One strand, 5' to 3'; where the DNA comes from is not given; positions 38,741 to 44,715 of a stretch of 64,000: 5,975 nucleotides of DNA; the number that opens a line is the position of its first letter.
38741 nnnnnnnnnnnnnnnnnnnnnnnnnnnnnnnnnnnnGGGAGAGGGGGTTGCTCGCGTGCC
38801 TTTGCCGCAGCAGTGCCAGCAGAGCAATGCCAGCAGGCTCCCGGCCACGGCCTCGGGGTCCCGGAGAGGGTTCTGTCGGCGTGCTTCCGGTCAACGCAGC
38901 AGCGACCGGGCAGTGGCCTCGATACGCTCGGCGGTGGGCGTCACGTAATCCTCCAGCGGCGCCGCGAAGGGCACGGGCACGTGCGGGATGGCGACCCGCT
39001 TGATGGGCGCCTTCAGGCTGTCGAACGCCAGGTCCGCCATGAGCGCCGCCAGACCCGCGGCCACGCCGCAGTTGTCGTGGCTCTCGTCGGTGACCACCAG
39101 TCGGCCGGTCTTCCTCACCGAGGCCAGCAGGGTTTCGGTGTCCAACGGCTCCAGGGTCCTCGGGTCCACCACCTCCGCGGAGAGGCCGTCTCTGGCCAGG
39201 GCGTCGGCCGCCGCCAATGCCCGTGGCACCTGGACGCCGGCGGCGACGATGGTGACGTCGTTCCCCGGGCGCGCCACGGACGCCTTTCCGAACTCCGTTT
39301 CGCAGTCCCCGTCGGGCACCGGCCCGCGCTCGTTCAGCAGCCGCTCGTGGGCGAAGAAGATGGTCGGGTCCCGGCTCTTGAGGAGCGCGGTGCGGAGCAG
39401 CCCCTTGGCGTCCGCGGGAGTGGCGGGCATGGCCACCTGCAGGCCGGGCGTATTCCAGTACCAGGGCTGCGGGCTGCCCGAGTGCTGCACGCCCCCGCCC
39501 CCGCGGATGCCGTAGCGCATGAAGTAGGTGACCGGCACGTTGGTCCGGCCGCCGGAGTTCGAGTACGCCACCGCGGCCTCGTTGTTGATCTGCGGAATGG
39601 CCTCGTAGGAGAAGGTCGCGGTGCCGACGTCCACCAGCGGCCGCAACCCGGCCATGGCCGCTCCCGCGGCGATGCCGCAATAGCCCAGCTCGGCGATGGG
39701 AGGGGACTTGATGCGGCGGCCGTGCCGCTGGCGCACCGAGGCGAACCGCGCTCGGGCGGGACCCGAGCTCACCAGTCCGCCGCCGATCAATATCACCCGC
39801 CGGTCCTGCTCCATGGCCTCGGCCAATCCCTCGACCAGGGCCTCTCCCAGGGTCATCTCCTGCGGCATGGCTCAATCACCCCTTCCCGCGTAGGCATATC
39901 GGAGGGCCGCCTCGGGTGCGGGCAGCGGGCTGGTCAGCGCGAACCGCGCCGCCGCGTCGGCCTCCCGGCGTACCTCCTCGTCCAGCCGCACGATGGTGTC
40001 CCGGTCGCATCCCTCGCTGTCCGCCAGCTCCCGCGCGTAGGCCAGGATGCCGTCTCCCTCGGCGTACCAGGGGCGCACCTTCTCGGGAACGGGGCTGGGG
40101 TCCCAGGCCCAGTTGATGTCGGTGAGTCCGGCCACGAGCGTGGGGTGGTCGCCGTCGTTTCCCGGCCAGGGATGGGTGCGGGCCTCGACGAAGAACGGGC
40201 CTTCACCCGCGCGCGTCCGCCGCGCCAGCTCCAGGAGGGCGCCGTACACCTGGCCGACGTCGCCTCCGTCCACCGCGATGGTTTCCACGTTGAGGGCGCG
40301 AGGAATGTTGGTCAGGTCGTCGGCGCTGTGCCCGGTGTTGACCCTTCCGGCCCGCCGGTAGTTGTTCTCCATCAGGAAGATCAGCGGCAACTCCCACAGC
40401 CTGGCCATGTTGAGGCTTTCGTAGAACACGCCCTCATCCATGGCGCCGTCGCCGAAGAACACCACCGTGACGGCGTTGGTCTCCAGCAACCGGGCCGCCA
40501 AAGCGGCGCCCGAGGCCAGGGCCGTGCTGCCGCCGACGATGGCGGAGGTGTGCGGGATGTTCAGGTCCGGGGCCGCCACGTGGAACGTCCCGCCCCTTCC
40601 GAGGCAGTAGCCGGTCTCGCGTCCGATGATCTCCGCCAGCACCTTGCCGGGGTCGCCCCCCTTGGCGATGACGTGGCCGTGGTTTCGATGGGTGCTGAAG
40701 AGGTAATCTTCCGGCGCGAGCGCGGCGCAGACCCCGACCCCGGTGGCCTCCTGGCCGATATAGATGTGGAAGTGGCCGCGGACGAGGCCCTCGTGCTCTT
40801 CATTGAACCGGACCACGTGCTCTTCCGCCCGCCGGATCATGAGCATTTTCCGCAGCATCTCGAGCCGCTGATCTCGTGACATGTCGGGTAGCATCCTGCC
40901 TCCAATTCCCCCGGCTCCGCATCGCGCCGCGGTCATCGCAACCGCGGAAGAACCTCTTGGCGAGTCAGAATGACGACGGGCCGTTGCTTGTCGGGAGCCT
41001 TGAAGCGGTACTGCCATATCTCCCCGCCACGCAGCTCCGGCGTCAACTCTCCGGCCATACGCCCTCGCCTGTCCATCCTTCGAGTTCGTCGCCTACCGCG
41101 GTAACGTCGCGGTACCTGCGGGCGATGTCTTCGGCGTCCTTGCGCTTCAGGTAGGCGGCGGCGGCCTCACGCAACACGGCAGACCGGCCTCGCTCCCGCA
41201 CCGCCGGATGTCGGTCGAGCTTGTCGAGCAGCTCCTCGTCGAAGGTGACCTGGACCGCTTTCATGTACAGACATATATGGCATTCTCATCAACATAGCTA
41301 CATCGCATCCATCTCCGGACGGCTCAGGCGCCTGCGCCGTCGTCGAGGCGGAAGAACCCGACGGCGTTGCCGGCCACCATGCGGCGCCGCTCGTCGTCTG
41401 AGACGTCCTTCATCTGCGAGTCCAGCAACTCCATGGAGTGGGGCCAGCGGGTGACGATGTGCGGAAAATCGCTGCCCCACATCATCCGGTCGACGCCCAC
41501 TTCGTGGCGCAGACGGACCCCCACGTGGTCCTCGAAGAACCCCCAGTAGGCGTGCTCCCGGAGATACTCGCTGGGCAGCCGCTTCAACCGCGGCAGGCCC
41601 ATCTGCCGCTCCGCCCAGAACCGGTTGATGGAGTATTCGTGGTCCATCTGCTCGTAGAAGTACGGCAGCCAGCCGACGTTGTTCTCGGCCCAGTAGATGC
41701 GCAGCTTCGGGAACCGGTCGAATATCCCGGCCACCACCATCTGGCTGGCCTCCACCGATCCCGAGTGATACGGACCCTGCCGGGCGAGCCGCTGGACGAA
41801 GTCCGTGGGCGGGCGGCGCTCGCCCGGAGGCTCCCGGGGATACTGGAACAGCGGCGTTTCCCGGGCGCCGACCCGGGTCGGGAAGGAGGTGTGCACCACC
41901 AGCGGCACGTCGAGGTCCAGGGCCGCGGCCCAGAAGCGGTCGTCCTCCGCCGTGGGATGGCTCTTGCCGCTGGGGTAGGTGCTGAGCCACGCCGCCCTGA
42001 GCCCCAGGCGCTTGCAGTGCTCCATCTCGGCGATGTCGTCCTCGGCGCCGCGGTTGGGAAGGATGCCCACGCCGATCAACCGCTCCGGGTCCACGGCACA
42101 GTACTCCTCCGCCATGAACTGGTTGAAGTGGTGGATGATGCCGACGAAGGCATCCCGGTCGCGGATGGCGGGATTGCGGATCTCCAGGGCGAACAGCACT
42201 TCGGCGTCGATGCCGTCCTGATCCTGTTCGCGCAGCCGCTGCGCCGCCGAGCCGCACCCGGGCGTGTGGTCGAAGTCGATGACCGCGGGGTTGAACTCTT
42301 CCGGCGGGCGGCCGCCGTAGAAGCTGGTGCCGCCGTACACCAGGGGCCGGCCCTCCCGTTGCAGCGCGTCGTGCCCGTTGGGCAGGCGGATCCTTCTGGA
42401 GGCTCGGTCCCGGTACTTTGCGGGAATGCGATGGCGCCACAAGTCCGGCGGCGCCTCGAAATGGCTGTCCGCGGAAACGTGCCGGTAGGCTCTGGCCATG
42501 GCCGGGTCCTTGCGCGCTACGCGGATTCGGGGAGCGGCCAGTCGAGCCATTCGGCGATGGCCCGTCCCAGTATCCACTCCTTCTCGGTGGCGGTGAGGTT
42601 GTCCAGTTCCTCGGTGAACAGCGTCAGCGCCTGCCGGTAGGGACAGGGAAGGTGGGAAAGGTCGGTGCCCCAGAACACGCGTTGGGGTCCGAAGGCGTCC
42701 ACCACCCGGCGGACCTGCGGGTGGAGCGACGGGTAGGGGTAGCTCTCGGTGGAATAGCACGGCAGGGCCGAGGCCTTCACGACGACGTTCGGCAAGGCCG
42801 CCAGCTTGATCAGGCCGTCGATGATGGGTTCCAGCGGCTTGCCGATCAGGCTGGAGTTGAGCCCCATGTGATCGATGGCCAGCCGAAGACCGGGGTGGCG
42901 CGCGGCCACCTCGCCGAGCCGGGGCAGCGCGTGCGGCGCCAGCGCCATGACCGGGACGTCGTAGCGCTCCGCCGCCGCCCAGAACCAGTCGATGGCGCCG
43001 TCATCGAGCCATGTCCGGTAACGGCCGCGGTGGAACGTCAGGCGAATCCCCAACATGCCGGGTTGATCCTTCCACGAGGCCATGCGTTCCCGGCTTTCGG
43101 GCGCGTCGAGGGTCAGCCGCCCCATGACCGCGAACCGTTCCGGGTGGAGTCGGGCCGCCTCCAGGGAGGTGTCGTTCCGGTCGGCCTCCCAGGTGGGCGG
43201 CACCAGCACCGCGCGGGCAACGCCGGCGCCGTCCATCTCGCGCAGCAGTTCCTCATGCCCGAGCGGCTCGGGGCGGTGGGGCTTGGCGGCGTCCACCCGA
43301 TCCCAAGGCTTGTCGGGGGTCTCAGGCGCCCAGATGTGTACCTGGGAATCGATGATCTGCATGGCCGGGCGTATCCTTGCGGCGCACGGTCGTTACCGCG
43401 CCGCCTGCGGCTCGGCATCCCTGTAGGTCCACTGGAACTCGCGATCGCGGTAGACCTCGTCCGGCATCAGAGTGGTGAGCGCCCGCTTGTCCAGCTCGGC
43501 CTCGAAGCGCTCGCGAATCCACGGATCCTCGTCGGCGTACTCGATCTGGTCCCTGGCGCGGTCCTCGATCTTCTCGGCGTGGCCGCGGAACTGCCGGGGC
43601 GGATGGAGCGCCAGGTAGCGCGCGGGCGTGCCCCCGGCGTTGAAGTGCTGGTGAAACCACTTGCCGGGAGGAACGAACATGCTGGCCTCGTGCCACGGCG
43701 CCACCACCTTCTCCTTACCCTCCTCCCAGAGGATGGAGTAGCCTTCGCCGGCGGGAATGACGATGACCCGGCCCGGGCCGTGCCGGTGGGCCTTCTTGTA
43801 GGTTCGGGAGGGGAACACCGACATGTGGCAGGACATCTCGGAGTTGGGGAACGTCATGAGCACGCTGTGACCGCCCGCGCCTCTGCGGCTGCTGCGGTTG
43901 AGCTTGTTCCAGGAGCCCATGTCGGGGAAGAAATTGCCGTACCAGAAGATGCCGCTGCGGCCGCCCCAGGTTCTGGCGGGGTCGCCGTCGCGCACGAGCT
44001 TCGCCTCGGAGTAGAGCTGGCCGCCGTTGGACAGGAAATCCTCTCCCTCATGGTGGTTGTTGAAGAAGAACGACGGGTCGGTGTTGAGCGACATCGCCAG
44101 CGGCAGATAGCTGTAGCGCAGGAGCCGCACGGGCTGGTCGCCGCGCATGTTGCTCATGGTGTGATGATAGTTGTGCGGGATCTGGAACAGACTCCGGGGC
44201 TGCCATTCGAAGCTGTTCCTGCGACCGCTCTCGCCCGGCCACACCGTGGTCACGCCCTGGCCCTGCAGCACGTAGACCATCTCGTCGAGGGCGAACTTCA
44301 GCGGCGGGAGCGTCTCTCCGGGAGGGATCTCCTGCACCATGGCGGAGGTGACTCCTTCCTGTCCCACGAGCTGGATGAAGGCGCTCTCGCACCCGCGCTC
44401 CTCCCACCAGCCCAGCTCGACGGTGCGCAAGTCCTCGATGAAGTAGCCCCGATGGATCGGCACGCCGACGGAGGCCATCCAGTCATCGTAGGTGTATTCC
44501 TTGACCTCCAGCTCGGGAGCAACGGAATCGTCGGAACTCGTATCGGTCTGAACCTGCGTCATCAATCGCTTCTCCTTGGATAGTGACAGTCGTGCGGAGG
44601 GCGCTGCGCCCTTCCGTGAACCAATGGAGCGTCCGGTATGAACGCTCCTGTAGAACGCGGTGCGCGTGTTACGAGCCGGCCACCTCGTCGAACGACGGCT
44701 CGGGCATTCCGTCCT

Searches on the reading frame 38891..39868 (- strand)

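Call 98: search_protein_families(library=pfam, proteins=[window:38891-39868:-], max_evalue=0.001)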
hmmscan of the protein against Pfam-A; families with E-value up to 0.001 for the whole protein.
window:38891-39868:- (325 aa): 3 families
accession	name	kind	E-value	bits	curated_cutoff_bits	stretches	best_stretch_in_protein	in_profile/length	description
PF02780.25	Transketolase_C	-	3.2e-39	134.1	25.9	1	194-316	1-124/124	Transketolase, C-terminal domain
PF02779.29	Transket_pyr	-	5.1e-26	91.8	27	1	4-179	2-173/174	Transketolase, pyrimidine binding domain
PF14258.12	DUF4350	-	0.00068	20.4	30.4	0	209-291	18-96/181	Domain of unknown function (DUF4350)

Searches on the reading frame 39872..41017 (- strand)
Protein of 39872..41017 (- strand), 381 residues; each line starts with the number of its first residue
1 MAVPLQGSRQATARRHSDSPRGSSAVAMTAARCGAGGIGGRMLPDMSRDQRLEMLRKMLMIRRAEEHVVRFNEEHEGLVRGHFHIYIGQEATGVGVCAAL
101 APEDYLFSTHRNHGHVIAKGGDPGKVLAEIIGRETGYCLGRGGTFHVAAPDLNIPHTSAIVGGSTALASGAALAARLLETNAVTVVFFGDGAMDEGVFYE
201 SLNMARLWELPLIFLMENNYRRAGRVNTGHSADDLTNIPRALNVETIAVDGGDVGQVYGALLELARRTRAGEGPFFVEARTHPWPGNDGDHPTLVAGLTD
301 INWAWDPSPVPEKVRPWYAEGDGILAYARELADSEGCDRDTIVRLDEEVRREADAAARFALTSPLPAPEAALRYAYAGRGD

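Call 98: search_protein_families(library=pfam, proteins=[window:39872-41017:-], max_evalue=0.001)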
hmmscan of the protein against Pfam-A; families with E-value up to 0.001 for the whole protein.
window:39872-41017:- (381 aa): 2 families
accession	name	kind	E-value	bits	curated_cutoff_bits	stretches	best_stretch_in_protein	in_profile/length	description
PF00676.26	E1_dh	-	2e-43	149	22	1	57-281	2-224/300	Dehydrogenase E1 component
PF13292.11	DXP_synthase_N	-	2.1e-05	24.4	21.2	1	163-240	115-191/274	1-deoxy-D-xylulose-5-phosphate synthase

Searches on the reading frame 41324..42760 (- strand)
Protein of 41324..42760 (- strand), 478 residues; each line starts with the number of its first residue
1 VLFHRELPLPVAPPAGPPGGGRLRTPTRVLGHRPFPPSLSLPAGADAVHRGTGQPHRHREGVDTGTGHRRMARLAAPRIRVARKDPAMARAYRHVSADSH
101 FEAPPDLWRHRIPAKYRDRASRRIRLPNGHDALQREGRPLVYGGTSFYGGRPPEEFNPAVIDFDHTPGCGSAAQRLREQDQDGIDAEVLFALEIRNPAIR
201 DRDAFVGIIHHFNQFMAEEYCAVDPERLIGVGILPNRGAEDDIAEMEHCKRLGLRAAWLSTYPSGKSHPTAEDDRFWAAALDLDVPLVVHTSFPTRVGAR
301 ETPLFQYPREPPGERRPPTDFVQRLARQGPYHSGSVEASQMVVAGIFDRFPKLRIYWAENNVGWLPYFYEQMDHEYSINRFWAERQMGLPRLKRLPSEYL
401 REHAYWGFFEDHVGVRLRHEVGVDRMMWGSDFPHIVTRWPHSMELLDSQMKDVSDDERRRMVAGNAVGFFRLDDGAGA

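Call 98: search_protein_families(library=pfam, proteins=[window:41324-42760:-], max_evalue=0.001)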
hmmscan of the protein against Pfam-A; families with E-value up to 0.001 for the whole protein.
window:41324-42760:- (478 aa): 1 family
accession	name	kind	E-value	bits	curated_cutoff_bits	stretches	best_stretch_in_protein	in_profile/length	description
PF04909.20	Amidohydro_2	-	8.3e-26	91.8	26.4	1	164-472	13-289/289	Amidohydrolase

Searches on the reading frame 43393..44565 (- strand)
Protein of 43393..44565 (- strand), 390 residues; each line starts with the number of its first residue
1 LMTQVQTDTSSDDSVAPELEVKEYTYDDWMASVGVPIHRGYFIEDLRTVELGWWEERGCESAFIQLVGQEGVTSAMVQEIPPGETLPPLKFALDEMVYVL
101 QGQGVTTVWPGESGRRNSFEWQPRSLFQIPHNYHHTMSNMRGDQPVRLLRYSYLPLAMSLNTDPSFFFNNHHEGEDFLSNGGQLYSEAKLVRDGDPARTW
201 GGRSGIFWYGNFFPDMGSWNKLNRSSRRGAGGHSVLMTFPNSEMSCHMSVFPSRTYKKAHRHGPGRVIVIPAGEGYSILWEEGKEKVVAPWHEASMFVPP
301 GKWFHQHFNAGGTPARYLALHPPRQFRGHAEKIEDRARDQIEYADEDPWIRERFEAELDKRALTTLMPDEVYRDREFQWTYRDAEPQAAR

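Call 98: search_protein_families(library=pfam, proteins=[window:43393-44565:-], max_evalue=0.001)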
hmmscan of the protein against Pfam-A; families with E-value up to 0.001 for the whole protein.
window:43393-44565:- (390 aa): 2 families
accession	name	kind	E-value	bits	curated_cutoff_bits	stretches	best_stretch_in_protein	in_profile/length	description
PF07883.17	Cupin_2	-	1.2e-08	34.9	27.2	1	77-149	2-67/70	Cupin domain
PF00190.28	Cupin_1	-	0.00026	21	22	0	70-141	31-103/151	Cupin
